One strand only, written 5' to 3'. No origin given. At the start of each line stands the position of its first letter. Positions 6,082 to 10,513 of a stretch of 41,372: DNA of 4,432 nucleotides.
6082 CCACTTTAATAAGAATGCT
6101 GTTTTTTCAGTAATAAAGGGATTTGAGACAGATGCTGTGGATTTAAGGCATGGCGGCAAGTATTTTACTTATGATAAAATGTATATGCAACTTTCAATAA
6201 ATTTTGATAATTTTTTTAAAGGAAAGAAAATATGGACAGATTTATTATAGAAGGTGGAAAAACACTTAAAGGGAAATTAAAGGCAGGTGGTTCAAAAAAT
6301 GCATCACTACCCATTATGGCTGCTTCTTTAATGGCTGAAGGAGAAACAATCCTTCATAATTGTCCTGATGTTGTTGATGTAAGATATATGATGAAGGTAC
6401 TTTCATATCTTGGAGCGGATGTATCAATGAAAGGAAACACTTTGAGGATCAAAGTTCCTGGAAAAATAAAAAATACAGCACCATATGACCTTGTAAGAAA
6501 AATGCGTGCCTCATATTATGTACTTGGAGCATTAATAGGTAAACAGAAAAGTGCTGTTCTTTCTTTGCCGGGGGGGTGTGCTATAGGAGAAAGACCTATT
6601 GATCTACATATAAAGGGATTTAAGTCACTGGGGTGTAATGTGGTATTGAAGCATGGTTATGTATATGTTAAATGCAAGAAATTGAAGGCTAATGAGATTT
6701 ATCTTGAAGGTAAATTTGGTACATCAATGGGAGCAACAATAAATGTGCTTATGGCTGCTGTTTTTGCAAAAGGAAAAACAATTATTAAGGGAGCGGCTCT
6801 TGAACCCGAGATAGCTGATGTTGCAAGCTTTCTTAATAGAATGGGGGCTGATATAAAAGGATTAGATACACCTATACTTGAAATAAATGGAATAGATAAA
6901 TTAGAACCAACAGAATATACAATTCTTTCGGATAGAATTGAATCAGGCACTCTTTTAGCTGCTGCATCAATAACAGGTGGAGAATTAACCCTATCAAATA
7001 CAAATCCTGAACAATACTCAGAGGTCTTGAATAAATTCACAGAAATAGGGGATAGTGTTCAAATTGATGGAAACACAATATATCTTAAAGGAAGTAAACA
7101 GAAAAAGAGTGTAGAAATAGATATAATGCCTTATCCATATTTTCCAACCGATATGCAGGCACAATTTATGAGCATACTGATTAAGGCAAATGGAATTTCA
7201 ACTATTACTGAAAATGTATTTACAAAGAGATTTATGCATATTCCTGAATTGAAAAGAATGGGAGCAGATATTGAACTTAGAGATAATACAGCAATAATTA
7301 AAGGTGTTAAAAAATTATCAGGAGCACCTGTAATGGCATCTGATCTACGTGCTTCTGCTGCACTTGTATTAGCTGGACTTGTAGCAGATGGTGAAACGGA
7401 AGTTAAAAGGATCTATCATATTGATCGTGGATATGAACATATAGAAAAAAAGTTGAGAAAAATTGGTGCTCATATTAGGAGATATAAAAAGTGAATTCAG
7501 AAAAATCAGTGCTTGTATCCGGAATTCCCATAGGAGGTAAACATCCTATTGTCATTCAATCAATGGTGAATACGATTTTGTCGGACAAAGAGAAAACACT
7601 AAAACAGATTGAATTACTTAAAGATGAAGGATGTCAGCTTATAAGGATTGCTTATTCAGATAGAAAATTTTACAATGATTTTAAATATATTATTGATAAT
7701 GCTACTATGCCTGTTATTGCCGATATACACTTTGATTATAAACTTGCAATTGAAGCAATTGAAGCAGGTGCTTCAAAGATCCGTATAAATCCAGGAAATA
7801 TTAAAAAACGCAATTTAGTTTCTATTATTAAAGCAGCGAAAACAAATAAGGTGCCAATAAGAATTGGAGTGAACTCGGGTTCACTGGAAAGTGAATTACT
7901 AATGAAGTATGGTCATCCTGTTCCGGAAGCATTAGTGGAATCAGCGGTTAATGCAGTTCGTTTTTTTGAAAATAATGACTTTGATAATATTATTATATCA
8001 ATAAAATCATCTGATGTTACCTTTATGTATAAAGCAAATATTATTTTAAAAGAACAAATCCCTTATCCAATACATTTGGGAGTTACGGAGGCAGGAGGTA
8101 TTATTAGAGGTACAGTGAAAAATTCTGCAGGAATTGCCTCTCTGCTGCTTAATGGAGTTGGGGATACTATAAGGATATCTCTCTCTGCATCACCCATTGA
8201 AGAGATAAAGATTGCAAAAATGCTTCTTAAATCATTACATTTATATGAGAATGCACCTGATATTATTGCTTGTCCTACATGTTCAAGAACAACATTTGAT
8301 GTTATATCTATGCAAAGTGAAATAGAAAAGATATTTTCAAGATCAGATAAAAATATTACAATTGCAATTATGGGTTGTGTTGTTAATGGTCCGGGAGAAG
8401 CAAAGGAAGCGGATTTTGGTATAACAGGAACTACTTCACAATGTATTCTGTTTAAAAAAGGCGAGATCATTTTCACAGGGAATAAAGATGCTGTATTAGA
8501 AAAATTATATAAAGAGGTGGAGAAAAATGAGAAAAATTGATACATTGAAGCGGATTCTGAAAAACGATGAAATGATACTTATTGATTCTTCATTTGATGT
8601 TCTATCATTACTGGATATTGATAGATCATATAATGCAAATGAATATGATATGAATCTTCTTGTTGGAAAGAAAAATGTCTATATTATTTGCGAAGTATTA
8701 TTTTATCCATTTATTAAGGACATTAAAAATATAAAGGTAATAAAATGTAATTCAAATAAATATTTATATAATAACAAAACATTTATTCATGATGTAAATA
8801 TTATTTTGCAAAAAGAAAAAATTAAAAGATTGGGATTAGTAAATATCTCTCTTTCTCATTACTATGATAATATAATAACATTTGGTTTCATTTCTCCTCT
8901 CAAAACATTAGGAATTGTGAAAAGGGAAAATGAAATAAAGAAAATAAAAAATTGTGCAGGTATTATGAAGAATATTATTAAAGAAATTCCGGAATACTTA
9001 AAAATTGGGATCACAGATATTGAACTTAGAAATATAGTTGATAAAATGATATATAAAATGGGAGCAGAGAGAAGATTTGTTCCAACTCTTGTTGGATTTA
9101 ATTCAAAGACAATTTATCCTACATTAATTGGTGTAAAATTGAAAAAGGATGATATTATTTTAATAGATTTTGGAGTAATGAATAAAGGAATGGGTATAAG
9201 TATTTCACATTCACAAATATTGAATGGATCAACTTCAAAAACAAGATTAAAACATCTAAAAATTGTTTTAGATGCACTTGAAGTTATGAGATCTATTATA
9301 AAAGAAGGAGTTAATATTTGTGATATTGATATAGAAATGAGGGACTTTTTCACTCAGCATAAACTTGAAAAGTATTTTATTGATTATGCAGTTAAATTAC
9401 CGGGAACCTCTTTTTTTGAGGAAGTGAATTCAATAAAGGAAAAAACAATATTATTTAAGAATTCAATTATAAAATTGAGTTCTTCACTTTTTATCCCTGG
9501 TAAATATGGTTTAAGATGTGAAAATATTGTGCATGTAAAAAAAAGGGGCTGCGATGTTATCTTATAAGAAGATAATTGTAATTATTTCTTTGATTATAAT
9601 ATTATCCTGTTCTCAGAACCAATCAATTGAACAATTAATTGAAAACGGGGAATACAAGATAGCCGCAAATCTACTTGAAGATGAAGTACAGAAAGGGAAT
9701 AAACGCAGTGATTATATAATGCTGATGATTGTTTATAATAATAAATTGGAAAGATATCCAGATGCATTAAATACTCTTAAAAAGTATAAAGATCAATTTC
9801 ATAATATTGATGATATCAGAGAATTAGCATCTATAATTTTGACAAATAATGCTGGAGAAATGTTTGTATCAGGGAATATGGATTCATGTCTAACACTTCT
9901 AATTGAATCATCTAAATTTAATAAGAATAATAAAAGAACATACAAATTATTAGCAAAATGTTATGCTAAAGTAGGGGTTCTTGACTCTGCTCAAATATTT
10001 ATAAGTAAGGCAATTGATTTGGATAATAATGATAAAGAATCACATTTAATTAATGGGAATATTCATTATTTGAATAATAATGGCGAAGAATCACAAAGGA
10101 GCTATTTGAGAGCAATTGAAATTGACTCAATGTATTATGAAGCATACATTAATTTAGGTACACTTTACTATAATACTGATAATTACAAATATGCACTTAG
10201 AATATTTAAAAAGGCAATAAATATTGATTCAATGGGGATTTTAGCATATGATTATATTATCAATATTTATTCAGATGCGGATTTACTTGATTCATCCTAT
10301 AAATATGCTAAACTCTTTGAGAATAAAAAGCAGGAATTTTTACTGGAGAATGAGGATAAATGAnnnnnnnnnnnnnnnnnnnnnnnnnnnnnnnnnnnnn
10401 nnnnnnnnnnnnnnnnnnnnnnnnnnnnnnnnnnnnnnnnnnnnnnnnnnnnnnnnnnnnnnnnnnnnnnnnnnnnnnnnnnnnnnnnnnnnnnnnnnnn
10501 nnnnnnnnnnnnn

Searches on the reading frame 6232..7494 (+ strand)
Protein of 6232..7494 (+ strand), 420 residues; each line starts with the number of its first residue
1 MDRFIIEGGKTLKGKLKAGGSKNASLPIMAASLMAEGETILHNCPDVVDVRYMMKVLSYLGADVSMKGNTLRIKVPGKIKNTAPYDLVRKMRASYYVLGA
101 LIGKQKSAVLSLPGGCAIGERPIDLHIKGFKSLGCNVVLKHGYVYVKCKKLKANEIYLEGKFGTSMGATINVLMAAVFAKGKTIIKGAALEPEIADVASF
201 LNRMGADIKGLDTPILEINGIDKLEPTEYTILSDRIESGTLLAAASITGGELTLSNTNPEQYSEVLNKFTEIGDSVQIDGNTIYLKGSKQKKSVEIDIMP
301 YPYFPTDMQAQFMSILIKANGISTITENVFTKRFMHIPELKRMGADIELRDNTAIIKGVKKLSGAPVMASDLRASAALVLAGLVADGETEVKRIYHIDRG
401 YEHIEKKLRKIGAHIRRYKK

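Call 9: search_protein_families(library=pfam, proteins=[window:6232-7494:+], max_evalue=0.01)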
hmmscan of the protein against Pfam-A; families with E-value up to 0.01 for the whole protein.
window:6232-7494:+ (420 aa): 1 family
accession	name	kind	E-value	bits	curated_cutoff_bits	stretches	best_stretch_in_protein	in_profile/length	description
PF00275.25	EPSP_synthase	-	2.5e-98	330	22.8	1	7-408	2-417/417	EPSP synthase (3-phosphoshikimate 1-carboxyvinyltransferase)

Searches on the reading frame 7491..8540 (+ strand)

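Call 46: search_protein_families(library=pfam, proteins=[window:7491-8540:+], max_evalue=0.01)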
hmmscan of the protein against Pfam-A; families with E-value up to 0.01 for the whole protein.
window:7491-8540:+ (349 aa): 1 family
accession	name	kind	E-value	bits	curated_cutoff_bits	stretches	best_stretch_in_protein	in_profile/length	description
PF04551.19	GcpE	-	2.3e-131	438.3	32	1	5-345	2-343/343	GcpE protein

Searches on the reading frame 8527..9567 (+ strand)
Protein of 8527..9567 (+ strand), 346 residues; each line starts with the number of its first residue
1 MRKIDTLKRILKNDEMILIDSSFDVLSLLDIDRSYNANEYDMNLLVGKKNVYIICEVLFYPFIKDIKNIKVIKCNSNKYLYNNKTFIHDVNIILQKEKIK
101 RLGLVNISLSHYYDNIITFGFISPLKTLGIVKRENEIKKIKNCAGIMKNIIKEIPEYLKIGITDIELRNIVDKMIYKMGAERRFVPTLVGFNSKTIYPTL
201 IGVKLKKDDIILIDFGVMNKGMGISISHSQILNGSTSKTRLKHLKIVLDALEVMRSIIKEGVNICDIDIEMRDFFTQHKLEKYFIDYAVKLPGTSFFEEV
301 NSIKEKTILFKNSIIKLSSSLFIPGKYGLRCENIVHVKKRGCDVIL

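Call 46: search_protein_families(library=pfam, proteins=[window:8527-9567:+], max_evalue=0.01)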
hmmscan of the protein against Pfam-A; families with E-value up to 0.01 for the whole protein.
window:8527-9567:+ (346 aa): 1 family
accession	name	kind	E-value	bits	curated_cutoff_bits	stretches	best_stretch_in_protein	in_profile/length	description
PF00557.29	Peptidase_M24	-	9.6e-22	78.2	23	1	139-338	2-207/208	Metallopeptidase family M24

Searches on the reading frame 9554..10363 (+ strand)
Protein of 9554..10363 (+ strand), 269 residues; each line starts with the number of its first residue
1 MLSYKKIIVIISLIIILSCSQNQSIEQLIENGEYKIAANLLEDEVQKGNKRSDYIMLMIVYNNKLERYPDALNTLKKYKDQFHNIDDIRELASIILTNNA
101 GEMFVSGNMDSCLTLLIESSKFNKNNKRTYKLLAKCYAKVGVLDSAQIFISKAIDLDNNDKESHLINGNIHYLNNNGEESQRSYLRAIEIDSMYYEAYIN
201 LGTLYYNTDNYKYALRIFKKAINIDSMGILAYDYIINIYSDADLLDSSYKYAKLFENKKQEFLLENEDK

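Call 46: search_protein_families(library=pfam, proteins=[window:9554-10363:+], max_evalue=0.01)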
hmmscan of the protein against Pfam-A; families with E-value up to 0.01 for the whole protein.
window:9554-10363:+ (269 aa): 12 families
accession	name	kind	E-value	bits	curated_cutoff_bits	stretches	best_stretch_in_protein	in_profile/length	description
PF07719.23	TPR_2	-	4.4e-10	39.3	27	1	196-225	2-31/34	Tetratricopeptide repeat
PF00515.34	TPR_1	-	1.1e-08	34.9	27.8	1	196-225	2-31/34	Tetratricopeptide repeat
PF13181.12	TPR_8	-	2.6e-08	33.8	25.7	1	195-225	1-31/34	Tetratricopeptide repeat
PF12895.13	ANAPC3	-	1.9e-07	31.7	27.2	0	28-77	33-81/82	Anaphase-promoting complex, cyclosome, subunit 3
PF13414.12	TPR_11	-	2.5e-07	30.7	26.8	1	168-207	1-40/42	TPR repeat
PF14559.12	TPR_19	-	5.1e-07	30.4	25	0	122-162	20-60/68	Tetratricopeptide repeat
PF13424.12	TPR_12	-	6.7e-06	26.6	30.1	1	168-225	10-75/77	Tetratricopeptide repeat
PF13374.12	TPR_10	-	0.00028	21.3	27.5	0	197-223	4-30/42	Tetratricopeptide repeat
PF25060.1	ARM_TT21_2nd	-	0.0011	18.9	27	0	139-195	35-90/270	Tetratricopeptide repeat protein 21 second ARM domain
PF13176.12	TPR_7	-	0.0012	19.2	27.9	0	197-223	1-27/36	Tetratricopeptide repeat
PF13431.12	TPR_17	-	0.0034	18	24.4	0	184-215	2-33/34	Tetratricopeptide repeat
PF23914.1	TPR_CcmH_CycH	-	0.0087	16.3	42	0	125-221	48-147/158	Cytochrome c-type biogenesis protein H TPR domain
